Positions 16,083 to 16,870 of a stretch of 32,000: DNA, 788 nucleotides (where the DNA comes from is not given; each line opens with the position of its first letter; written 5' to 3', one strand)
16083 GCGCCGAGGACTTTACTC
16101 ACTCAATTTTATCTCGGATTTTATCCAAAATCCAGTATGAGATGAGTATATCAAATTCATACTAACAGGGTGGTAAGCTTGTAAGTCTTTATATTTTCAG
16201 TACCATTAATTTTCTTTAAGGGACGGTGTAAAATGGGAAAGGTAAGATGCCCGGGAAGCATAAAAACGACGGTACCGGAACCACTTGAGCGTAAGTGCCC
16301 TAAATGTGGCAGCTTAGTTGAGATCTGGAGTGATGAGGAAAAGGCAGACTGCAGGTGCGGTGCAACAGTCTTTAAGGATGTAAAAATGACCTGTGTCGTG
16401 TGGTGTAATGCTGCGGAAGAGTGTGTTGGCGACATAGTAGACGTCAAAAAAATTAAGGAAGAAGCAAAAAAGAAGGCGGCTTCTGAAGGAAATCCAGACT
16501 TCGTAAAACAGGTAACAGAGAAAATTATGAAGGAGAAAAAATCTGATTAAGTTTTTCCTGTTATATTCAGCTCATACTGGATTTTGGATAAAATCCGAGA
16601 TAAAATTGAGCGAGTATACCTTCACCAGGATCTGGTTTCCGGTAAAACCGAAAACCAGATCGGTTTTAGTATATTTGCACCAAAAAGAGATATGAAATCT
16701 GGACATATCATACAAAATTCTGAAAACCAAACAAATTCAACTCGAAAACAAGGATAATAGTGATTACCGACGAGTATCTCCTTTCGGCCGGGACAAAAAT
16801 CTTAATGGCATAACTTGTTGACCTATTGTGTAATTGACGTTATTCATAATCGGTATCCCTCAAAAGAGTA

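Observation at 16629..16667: Compensatory base-pair substitutions between repeat copies support a conserved hairpin with possible H-type pseudoknot topology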

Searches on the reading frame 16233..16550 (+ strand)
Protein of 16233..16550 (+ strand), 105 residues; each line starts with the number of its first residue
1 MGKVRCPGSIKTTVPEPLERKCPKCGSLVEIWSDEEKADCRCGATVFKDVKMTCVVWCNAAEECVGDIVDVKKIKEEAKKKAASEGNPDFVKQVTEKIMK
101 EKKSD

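Call 13: search_protein_families(library=pfam, proteins=[window:16233-16550:+])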
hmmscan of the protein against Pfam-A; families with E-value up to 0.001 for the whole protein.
window:16233-16550:+ (105 aa): 0 families

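Call 36: find_encoding_contigs(protein=window:16233-16550:+, flank=10000, max_places=10)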
Protein window:16233-16550:+ (105 aa): no gene with exactly this product is on record in the collection.

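Call 39: find_homologous_proteins(query=window:16233-16550:+)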
Query window:16233-16550:+ (105 aa): 29 proteins with E <= 0.001 among 35 candidates.
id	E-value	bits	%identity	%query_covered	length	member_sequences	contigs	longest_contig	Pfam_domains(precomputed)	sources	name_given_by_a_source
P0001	3.0e-62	225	100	100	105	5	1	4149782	-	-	-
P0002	1.8e-55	204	92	98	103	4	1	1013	-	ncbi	-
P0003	2.6e-50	187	85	90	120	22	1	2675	-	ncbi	-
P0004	3.2e-49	184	82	90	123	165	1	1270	-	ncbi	-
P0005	1.1e-48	182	79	90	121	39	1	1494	-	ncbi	-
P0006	3.3e-48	180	78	91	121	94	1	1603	-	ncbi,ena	-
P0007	9.3e-48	179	80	97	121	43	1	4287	-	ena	-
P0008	2.2e-47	178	78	99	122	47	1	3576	-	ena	-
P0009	5.0e-47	176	78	99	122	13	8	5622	-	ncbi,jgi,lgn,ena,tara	tara:strand:- start:133 stop:501 length:369 start_codon:yes stop_codon:yes gene_type:complete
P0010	3.2e-45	171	77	97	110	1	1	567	-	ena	-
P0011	7.8e-45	169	74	97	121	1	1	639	-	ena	-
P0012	1.2e-44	169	76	99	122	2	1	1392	-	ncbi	-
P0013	1.4e-43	165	77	93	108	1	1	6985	-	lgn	-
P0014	7.7e-43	163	71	98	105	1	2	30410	-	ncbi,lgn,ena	-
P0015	2.4e-42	161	67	99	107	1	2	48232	-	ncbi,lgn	-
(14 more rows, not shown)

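Call 40: find_encoding_contigs(protein=P0003, flank=3000, max_places=4)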
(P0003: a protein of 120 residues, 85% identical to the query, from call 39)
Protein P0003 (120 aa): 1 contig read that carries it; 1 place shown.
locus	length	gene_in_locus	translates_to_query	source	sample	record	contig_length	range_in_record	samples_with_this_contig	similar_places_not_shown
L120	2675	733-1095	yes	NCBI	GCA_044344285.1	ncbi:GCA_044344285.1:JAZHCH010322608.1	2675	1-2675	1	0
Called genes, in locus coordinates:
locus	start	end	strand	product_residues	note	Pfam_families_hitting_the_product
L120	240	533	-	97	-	PF01541:GIY-YIG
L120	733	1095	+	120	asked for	-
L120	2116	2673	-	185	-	?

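Call 41: find_encoding_contigs(protein=P0009, flank=3000, max_places=8)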
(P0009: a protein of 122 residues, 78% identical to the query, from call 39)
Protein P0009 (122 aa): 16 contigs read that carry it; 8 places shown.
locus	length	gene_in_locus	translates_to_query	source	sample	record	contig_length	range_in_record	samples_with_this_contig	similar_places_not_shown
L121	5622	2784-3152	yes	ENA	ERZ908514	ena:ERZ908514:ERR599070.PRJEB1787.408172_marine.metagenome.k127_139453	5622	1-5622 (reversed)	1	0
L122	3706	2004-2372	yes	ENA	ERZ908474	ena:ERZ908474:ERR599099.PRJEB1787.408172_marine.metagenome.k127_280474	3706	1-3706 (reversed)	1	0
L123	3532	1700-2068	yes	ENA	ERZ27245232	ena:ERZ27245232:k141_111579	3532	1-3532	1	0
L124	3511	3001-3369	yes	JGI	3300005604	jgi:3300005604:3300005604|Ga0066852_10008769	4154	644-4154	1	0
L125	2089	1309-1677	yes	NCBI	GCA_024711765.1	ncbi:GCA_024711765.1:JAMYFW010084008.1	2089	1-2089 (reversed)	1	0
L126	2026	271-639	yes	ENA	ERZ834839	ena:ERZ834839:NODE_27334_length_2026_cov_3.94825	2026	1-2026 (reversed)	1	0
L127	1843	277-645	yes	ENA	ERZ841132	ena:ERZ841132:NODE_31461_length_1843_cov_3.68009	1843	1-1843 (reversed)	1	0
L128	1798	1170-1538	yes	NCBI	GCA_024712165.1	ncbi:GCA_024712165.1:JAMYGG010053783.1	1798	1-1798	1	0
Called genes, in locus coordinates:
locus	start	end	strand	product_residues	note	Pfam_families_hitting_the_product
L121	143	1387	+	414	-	PF05810:NinF (weak), PF00291:PALP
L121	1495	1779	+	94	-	PF02597:ThiS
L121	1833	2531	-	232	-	PF03853:YjeF_N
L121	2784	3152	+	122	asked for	-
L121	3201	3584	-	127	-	PF04493:Endonuclease_5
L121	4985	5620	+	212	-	?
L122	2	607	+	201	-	?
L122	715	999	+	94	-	PF02597:ThiS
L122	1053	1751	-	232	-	PF03853:YjeF_N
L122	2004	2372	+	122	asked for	-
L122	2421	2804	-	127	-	PF04493:Endonuclease_5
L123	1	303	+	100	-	?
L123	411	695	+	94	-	PF02597:ThiS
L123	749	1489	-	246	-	PF03853:YjeF_N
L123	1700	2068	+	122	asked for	-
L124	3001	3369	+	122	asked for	-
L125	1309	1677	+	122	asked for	-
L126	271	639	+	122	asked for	-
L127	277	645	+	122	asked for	-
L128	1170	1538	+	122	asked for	-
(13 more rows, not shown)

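Call 42: find_encoding_contigs(protein=P0007, flank=3000, max_places=4)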
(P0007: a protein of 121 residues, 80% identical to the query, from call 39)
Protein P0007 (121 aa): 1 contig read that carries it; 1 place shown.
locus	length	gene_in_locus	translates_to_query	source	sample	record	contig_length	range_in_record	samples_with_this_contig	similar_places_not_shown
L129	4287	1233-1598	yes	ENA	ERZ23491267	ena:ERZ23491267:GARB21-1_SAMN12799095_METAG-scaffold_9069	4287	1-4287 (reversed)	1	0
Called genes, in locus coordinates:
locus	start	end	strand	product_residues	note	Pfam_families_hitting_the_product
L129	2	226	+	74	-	?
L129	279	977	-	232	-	PF03853:YjeF_N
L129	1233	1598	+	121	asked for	-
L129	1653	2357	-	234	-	PF04493:Endonuclease_5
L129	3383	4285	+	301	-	?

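Call 59: find_encoding_contigs(protein=P0002, flank=3000, max_places=4)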
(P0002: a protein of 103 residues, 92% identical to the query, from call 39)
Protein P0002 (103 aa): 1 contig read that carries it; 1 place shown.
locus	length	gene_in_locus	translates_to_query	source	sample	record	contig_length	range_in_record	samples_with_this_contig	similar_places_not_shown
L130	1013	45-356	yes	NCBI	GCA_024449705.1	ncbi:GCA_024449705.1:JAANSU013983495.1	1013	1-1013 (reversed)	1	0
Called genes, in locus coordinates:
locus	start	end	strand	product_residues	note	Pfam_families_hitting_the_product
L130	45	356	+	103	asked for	-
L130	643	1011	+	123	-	?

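Call 78: list_cluster_members(proteins=[P0001, P0030])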
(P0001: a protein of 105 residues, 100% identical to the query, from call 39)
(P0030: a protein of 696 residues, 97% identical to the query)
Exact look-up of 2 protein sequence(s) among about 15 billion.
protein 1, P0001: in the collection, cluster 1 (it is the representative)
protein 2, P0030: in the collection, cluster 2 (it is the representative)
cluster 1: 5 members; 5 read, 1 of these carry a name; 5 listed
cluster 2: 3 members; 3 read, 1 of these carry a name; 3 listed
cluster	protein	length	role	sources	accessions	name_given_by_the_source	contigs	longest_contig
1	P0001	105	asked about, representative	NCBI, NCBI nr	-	-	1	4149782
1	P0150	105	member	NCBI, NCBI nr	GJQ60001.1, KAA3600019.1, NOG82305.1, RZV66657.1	MAG: hypothetical protein D8M57_17300 [Candidatus Scalindua sp. AMX11] | MAG: hypothetical protein DWQ00_10355 [Candidatus Scalindua sp.]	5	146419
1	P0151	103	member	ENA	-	-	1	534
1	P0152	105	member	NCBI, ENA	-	-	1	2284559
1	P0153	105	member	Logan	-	-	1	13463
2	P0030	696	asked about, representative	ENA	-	-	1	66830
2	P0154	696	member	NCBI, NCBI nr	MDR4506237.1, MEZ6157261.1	MAG: polysaccharide biosynthesis protein [Candidatus Scalindua sp.] | polysaccharide biosynthesis protein [Candidatus Scalindua sp.]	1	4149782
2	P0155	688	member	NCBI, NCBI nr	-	-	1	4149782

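Call 79: find_encoding_contigs(protein=P0150, flank=10000, max_places=6)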
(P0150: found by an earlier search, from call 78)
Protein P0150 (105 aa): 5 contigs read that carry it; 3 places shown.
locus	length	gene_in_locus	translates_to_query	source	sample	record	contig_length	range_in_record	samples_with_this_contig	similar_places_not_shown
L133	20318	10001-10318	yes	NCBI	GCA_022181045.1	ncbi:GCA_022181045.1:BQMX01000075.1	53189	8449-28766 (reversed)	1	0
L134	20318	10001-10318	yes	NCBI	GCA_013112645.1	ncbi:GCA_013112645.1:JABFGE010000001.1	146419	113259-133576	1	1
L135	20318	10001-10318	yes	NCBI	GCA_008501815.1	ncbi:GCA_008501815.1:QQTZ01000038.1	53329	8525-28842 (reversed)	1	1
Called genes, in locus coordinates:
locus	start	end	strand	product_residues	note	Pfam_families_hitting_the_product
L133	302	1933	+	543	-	PF13727:CoA_binding_3, PF01073:3Beta_HSD, PF01370:Epimerase, PF02719:Polysacc_synt_2, PF04321:RmlD_sub_bind, PF07993:NAD_binding_4 (weak), PF13460:NAD_binding_10 (weak), PF16363:GDP_Man_Dehyd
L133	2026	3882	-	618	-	PF00005:ABC_tran, PF02463:SMC_N (faint), PF13555:AAA_29 (faint), PF01926:MMR_HSR1 (faint), PF13304:AAA_21 (faint), PF12848:ABC_tran_Xtn, PF00005:ABC_tran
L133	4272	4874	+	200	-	PF07603:Lcl_C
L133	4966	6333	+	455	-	PF06245:DUF1015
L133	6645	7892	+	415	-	PF05810:NinF, PF00291:PALP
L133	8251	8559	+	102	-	PF02597:ThiS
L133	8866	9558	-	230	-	PF03853:YjeF_N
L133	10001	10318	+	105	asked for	-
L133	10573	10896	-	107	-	-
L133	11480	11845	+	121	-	PF00072:Response_reg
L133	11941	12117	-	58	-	-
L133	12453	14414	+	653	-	PF07715:Plug, PF00593:TonB_dep_Rec_b-barrel, PF14905:OMP_b-brl_3 (weak)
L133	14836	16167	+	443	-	PF07143:AttH, PF17186: (weak)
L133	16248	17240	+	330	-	PF01040:UbiA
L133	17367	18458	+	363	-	PF01134:GIDA (weak), PF01266:DAO (weak), PF01494:FAD_binding_3, PF01946:Thi4 (weak), PF03486:HI0933_like (faint), PF05834:Lycopene_cycl, PF07992:Pyr_redox_2, PF22578:GGR_cat (weak), +2 more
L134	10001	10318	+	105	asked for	-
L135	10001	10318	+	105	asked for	-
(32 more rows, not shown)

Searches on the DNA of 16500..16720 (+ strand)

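Call 68: search_rna_families(source=window, start=16500, end=16720, threshold=evalue, max_evalue=10)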
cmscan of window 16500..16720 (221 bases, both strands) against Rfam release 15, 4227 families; matches with E-value up to 10: 17.
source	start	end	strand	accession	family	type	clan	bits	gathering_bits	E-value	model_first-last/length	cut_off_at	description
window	16609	16679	+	RF00751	mir-12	Gene; miRNA;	-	15.6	55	1.4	1-74/74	no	mir-12 microRNA precursor family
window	16629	16661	-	RF01061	mir-548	Gene; miRNA;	-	15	90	3.2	1-84/84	no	mir-548 microRNA precursor family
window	16564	16613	-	RF03867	mir-4081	Gene; miRNA;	-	15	70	3.9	1-51/51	no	mir-4081 microRNA precursor family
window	16563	16612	+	RF03867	mir-4081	Gene; miRNA;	-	14.6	70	5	1-51/51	no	mir-4081 microRNA precursor family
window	16527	16575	+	RF00348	snoR9_plant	Gene; snRNA; snoRNA; CD-box;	-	14.4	43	10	1-129/129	no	Small nucleolar RNA snoR9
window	16601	16678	-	RF02729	JA01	Gene; sRNA;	-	13.8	111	7.4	1-153/153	no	Aggregatibacter sRNA JA01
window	16629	16661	-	RF03244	mir-4798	Gene; miRNA;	-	13.7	75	6.3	1-75/75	no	mir-4798 microRNA precursor family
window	16562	16618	+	RF03652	mir-2329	Gene; miRNA;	-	13.6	90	6.9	1-66/66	no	mir-2329 microRNA precursor family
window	16627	16663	-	RF03714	MIR774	Gene; miRNA;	-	13.6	80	7.1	1-98/98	no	MIR774 microRNA precursor family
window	16555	16630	-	RF00099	SNORD22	Gene; snRNA; snoRNA; CD-box;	-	13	50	3.8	1-126/126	no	Small nucleolar RNA SNORD22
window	16629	16661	+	RF01007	mir-624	Gene; miRNA;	-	12.9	100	9.1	1-86/86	no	mir-624 microRNA precursor family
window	16528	16574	+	RF02111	IS009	Gene;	-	12.7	117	0.55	1-199/199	no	IS009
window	16631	16702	-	RF00360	snoZ107_R87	Gene; snRNA; snoRNA; CD-box;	-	12.4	50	5.8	40-111/117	no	Small nucleolar RNA Z107/R87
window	16626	16662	-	RF03198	mir-7385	Gene; miRNA;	-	12.1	69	7.9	1-62/62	no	mir-7385 microRNA precursor family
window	16610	16683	+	RF04097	MIR2630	Gene; miRNA;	-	12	144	4.6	5-229/229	no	MIR2630 microRNA precursor family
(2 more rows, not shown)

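Call 69: search_dna_similar(query=window:16562-16673:+, collection=plasmids, mode=distant, max_evalue=0.001)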
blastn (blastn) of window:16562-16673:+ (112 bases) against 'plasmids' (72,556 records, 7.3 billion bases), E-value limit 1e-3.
No match.
